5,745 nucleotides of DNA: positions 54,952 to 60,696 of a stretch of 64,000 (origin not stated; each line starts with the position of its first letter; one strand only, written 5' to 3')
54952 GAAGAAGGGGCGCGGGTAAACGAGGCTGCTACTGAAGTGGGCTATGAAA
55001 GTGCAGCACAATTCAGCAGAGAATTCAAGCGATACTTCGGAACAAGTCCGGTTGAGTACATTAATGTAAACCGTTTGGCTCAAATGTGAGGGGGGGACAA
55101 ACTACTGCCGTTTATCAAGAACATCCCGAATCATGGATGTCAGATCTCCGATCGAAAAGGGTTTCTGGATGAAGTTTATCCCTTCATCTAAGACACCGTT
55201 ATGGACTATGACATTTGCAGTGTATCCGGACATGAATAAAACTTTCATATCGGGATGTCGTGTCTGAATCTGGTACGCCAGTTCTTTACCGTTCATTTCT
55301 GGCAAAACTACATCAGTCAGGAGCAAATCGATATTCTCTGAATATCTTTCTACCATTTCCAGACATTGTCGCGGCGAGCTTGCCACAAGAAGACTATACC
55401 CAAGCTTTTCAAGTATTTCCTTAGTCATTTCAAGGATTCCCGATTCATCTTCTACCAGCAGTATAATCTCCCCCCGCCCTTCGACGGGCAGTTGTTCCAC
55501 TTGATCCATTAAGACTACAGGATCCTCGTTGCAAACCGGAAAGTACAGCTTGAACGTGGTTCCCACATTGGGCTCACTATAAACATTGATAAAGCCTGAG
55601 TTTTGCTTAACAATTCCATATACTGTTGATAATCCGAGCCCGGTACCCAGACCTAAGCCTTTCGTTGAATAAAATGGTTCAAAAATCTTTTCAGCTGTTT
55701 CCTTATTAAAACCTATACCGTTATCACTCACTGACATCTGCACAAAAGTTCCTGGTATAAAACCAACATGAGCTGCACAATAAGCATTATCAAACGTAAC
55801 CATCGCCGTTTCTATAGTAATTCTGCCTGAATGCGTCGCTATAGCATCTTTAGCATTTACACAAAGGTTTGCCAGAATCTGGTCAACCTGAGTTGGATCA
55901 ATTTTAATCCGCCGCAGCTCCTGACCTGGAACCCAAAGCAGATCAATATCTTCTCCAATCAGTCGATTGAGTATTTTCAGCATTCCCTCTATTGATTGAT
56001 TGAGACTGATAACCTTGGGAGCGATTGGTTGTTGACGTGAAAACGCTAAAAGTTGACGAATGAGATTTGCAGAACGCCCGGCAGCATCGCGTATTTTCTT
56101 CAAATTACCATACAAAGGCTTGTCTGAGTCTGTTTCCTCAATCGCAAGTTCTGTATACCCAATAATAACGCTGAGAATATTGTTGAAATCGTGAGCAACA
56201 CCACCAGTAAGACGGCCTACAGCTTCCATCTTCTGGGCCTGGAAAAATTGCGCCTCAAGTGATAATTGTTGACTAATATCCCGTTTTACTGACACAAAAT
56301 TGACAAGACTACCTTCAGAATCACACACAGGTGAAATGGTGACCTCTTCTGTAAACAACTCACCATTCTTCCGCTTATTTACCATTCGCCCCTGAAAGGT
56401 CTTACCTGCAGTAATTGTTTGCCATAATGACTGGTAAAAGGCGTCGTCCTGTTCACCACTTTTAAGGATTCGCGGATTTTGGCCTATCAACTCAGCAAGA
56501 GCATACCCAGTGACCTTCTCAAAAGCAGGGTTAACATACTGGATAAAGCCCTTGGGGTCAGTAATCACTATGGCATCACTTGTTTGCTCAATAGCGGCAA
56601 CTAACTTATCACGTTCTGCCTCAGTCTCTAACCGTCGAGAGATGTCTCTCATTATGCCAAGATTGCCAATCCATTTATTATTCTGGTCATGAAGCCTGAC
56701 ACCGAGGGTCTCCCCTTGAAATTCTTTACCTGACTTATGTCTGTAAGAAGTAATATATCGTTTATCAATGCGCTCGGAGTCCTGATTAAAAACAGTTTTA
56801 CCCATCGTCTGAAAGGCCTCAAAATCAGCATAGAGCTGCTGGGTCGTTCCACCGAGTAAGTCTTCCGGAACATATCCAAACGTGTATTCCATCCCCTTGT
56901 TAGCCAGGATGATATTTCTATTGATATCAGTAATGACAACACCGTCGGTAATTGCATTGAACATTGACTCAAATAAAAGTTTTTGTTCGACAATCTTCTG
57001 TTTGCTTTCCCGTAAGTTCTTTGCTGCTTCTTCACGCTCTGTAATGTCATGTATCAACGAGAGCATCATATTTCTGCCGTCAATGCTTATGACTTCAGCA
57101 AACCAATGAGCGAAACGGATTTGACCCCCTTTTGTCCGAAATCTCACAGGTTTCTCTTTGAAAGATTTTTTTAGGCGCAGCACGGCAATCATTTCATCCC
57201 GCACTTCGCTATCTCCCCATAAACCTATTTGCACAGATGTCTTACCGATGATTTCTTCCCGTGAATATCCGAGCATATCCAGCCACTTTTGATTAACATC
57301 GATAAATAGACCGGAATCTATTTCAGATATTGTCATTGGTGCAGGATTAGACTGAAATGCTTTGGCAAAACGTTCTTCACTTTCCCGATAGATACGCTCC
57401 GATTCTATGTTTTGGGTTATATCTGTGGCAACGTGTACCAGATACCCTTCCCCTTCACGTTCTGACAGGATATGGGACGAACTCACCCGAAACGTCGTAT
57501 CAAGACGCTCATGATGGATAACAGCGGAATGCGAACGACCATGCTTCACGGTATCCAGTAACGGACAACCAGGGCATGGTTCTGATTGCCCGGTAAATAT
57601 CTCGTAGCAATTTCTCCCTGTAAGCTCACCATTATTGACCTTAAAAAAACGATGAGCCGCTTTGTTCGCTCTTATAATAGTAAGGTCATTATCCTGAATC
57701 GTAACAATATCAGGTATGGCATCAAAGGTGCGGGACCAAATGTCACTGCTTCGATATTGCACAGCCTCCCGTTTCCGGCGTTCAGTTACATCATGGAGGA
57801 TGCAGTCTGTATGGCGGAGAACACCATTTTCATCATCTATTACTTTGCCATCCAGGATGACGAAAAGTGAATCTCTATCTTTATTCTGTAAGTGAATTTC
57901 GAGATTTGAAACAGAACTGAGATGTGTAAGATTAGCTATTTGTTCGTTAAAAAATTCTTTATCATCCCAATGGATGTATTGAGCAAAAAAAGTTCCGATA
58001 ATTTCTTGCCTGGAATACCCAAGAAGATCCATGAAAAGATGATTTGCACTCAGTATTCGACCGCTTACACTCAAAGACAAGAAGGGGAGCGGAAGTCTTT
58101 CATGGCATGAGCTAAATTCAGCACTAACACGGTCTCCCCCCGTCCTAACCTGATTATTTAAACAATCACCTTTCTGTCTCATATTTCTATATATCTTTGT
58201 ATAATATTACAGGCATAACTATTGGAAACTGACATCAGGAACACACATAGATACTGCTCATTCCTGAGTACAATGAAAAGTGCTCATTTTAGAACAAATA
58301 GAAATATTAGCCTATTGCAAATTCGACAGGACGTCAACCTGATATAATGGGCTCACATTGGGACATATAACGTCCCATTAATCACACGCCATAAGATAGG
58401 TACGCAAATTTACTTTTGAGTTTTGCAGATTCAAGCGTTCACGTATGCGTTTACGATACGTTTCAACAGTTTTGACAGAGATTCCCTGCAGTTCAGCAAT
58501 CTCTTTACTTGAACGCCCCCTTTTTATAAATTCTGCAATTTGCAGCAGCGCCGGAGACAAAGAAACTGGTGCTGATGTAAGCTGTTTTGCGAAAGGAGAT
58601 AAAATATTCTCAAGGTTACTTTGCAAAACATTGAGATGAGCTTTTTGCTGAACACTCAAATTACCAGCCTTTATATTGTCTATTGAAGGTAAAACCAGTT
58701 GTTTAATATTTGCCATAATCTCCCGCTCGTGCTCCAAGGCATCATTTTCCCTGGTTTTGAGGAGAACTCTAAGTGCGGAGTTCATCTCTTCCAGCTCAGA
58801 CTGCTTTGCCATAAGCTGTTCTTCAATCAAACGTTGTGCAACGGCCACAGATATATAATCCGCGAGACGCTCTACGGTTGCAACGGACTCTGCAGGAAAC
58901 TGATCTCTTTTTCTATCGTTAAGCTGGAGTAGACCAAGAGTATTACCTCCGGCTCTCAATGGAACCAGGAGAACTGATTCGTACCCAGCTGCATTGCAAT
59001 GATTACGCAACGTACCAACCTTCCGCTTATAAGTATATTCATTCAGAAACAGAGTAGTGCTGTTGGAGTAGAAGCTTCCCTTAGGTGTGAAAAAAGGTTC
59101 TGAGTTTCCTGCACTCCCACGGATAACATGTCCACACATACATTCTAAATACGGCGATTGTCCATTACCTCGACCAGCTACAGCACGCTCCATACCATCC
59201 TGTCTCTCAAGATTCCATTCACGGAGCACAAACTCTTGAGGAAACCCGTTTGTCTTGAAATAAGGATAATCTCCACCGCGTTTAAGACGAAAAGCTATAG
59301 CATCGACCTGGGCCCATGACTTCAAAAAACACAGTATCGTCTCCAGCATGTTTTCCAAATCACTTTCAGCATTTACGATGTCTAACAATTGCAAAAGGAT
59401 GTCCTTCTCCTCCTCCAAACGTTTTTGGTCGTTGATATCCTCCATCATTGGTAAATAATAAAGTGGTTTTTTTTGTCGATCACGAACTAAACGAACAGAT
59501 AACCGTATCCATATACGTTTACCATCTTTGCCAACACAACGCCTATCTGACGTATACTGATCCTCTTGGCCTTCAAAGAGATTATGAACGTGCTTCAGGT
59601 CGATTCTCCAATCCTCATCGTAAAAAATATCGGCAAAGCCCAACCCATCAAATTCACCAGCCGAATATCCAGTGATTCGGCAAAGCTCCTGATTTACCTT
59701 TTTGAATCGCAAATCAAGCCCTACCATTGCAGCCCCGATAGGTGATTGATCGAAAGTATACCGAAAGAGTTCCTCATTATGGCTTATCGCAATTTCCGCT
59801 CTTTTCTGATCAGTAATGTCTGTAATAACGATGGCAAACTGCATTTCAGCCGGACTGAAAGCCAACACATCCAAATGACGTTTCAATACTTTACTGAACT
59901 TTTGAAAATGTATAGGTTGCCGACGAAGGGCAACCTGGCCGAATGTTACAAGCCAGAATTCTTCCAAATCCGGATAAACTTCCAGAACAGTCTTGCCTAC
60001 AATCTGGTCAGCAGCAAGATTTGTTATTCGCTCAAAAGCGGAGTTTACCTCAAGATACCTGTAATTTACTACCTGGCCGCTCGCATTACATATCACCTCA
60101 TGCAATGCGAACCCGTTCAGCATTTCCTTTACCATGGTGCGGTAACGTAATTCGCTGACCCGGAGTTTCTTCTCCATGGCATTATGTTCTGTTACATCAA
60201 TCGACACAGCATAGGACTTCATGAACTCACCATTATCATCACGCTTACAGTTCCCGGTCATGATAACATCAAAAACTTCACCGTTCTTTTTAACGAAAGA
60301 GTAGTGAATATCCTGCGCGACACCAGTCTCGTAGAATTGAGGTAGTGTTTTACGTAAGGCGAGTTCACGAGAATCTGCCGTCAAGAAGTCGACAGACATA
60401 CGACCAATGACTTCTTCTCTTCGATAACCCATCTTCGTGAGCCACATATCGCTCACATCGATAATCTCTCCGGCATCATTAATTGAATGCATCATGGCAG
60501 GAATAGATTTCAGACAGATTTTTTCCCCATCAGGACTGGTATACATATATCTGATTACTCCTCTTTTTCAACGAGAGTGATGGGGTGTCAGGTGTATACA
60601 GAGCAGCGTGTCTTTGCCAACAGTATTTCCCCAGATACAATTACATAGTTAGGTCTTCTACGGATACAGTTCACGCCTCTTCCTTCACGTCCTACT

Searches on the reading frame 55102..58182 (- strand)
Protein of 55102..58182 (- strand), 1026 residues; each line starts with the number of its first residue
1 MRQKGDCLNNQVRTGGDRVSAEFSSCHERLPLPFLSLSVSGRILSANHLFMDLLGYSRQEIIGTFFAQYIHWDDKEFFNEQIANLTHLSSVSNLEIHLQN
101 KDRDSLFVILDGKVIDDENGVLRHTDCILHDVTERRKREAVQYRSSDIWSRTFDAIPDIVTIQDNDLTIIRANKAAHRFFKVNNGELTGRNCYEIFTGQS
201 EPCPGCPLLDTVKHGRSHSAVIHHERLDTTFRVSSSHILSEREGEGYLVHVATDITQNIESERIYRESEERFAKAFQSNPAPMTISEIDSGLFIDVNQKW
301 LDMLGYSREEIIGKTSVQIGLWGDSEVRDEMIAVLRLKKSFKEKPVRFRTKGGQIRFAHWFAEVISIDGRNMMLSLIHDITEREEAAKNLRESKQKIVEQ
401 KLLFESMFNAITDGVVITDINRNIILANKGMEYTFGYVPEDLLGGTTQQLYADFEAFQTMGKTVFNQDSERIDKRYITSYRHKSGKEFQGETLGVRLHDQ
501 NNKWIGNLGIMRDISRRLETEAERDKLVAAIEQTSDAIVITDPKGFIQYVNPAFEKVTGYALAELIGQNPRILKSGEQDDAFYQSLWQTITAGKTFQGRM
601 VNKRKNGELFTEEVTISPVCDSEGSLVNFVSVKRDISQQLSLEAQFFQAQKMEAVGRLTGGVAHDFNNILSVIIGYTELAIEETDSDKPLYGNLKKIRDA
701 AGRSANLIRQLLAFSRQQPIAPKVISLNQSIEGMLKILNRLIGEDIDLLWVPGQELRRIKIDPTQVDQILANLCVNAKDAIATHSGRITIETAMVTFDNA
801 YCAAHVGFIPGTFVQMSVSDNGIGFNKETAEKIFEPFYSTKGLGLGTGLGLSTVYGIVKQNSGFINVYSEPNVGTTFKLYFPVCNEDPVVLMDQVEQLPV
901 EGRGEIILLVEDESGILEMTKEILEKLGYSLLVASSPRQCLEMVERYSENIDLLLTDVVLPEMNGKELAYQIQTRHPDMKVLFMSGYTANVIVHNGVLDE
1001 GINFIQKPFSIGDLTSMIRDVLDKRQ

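Call 45: find_homologous_proteins(query=window:55102-58182:-, max_evalue=1e-100)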
Query window:55102-58182:- (1026 aa): 671 proteins with E <= 1e-100 among 8000 candidates; the best 120 are listed.
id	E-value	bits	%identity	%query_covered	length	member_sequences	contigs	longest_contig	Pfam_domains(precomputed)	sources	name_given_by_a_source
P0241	0.0e+0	2326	100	100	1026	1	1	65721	PF08447.19,PF13426.14,PF13188.14,PF18095.8,PF24820.2,PF08448.17,PF02518.32,PF00512.32,PF00989.32,PF00072.31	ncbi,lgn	-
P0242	0.0e+0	1929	73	76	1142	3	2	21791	PF08447.19,PF13426.14,PF13188.14,PF18095.8,PF12860.14,PF08448.17,PF02518.32,PF00512.32,PF00989.32,PF00072.31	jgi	jgi:PAS domain S-box-containing protein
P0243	0.0e+0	1861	64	90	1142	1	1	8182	PF08447.19,PF13426.14,PF13188.14,PF18095.8,PF08448.17,PF02518.32,PF00512.32,PF00989.32,PF00072.31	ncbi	-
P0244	0.0e+0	1393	62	98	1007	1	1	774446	PF08447.19,PF13426.14,PF13188.14,PF08448.17,PF02518.32,PF00512.32,PF00989.32,PF00072.31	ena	-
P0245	0.0e+0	1357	50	92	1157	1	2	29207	PF08447.19,PF13426.14,PF13188.14,PF18095.8,PF08448.17,PF02518.32,PF00512.32,PF00989.32,PF00072.31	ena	-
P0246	0.0e+0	1268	51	89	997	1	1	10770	PF08447.19,PF13426.14,PF13188.14,PF08448.17,PF02518.32,PF00512.32,PF00989.32,PF00072.31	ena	-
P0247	0.0e+0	1253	50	88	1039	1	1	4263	PF08447.19,PF13426.14,PF13188.14,PF18095.8,PF08448.17,PF02518.32,PF00512.32,PF00989.32,PF00072.31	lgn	-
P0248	0.0e+0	1253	57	76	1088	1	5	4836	PF08447.19,PF13426.14,PF13188.14,PF18095.8,PF08448.17,PF02518.32,PF00512.32,PF00989.32,PF00072.31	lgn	-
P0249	0.0e+0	1243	55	76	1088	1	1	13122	PF08447.19,PF13426.14,PF13188.14,PF08448.17,PF02518.32,PF00512.32,PF00989.32,PF00072.31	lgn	-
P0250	0.0e+0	1232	47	98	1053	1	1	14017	PF08447.19,PF13426.14,PF13188.14,PF18095.8,PF08448.17,PF02518.32,PF00512.32,PF00989.32,PF00072.31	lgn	-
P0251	0.0e+0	1196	47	89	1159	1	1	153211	PF08447.19,PF13426.14,PF13188.14,PF24820.2,PF08448.17,PF02518.32,PF00512.32,PF00989.32,PF00072.31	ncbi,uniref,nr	ncbi:PAS domain S-box protein [Desulforhopalus sp. IMCC35007]|uniref:PAS domain S-box protein n=1 Ta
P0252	0.0e+0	1154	53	87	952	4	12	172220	PF08447.19,PF13426.14,PF13188.14,PF08448.17,PF02518.32,PF00512.32,PF00989.32,PF00072.31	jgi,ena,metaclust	metaclust:\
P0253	0.0e+0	1144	48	79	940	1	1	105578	PF08447.19,PF13426.14,PF13188.14,PF18095.8,PF08448.17,PF02518.32,PF00512.32,PF00989.32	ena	-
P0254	0.0e+0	1143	40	88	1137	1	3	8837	PF08447.19,PF13426.14,PF13188.14,PF12860.14,PF24820.2,PF08448.17,PF02518.32,PF00512.32,PF00989.32,PF00072.31,PF14598.13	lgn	-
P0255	0.0e+0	1085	46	89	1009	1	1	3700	PF08447.19,PF13426.14,PF13188.14,PF08448.17,PF02518.32,PF00512.32,PF00989.32,PF00072.31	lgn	-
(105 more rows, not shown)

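Call 46: find_encoding_contigs(protein=P0242, flank=10000, max_places=3)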
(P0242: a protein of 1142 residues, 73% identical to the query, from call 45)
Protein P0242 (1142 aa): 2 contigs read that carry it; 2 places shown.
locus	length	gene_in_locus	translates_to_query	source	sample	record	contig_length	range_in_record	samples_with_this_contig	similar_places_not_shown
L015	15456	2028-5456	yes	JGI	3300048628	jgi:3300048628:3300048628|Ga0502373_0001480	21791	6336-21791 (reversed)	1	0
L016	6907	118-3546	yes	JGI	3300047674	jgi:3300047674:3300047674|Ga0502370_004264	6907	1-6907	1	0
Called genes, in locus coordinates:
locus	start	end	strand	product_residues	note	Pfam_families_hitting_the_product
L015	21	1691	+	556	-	PF13188:PAS_8 (faint), PF00989:PAS, PF08448:PAS_4, PF13426:PAS_9, PF08447:PAS_3, PF01590:GAF (weak), PF00196:GerE, PF08281:Sigma70_r4_2 (weak), +1 more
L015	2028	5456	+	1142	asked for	PF13426:PAS_9, PF13188:PAS_8, PF13426:PAS_9, PF00989:PAS, PF13426:PAS_9, PF00989:PAS, PF08447:PAS_3, PF08448:PAS_4, +12 more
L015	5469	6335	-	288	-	PF06719:AraC_N, PF00165:HTH_AraC (weak), PF12833:HTH_18, PF00165:HTH_AraC (weak)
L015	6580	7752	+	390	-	PF00465:Fe-ADH, PF13685:Fe-ADH_2 (faint), PF25137:ADH_Fe_C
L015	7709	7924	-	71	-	-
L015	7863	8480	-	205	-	PF10973:DUF2799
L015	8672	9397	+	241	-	PF01863:YgjP-like, PF10263:SprT-like (weak)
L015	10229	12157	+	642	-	PF00474:SSF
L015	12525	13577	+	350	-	PF01497:Peripla_BP_2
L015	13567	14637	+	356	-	PF01032:FecCD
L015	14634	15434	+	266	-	PF00005:ABC_tran, PF13304:AAA_21 (faint)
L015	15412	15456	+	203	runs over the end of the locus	PF02663:FmdE, PF01258:zf-dskA_traR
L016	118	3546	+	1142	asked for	PF13426:PAS_9, PF13188:PAS_8, PF13426:PAS_9, PF00989:PAS, PF13426:PAS_9, PF00989:PAS, PF08447:PAS_3, PF08448:PAS_4, +12 more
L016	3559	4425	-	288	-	PF06719:AraC_N, PF00165:HTH_AraC (weak), PF12833:HTH_18, PF00165:HTH_AraC (weak)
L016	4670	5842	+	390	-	PF00465:Fe-ADH, PF13685:Fe-ADH_2 (faint), PF25137:ADH_Fe_C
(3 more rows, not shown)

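Call 47: find_encoding_contigs(protein=P0241, flank=10000, max_places=4)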
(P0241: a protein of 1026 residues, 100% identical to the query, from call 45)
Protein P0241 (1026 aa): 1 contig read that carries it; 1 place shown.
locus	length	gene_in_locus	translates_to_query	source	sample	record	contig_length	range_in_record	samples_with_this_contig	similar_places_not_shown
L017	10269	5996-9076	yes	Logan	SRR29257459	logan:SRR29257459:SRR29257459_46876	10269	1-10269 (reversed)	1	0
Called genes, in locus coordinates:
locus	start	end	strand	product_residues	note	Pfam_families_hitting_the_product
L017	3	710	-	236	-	?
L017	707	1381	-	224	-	PF00528:BPD_transp_1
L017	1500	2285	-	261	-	PF00497:SBP_bac_3, PF10613:Lig_chan-Glu_bd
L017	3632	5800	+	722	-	PF00989:PAS (weak), PF13426:PAS_9, PF08448:PAS_4 (weak), PF13426:PAS_9, PF08447:PAS_3, PF01590:GAF (weak), PF13185:GAF_2 (weak), PF00196:GerE, +3 more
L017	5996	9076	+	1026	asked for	PF13426:PAS_9, PF08448:PAS_4, PF13426:PAS_9, PF13426:PAS_9, PF00989:PAS, PF13426:PAS_9, PF00989:PAS, PF08448:PAS_4, +12 more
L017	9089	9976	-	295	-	PF06719:AraC_N, PF00165:HTH_AraC (weak), PF12833:HTH_18, PF00165:HTH_AraC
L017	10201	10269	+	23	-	?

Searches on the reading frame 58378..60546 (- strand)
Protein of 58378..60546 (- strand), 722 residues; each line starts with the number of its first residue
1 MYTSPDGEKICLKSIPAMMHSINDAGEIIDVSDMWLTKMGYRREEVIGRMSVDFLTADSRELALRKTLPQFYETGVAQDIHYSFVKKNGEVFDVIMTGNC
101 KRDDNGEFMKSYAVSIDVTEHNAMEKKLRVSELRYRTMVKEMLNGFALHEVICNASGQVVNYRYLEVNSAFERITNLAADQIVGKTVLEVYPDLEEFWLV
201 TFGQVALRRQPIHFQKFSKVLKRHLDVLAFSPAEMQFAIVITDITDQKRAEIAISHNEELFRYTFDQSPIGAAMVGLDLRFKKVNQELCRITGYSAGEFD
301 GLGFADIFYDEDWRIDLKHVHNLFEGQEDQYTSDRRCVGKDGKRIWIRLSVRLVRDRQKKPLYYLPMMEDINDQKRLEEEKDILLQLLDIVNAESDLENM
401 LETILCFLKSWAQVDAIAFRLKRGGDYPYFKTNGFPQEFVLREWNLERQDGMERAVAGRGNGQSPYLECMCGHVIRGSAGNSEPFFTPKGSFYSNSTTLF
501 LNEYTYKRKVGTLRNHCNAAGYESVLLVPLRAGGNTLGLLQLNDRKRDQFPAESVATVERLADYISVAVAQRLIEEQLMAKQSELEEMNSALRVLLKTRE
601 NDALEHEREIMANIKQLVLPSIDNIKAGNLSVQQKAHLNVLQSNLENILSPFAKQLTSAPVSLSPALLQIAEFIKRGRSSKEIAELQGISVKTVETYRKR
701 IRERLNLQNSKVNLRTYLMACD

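Call 9: search_protein_families(library=pfam, proteins=[window:58378-60546:-])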
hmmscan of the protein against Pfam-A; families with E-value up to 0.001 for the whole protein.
window:58378-60546:- (722 aa): 11 families
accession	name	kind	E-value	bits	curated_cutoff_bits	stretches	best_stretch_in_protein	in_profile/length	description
PF13426.13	PAS_9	-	3.4e-25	88.8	27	2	18-120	3-103/103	PAS domain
PF00989.32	PAS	-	9.8e-19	67.9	22.6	2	13-107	8-102/113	PAS fold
PF08447.18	PAS_3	-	5.1e-18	65.6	25.6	2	283-364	3-85/89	PAS fold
PF08448.16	PAS_4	-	1e-17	64.7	23.1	2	265-376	1-110/110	PAS fold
PF13188.13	PAS_8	-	3.3e-11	43.1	21.8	1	259-307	1-50/65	PAS domain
PF00196.25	GerE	-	3.1e-08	33.5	23.5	1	662-710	2-50/57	Bacterial regulatory proteins, luxR family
PF01590.32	GAF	-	2.6e-07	31.7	22.4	1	396-569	1-133/133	GAF domain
PF13185.12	GAF_2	-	1.8e-06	28.6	28.6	1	516-569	82-135/136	GAF domain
PF08281.18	Sigma70_r4_2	-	1.4e-05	25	25.7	1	677-705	26-54/54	Sigma-70, region 4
PF13492.12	GAF_3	-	3.1e-05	24.8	27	1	523-570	81-128/129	GAF domain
PF13518.12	HTH_28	-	0.00016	22.1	25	1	668-703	3-38/52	Helix-turn-helix domain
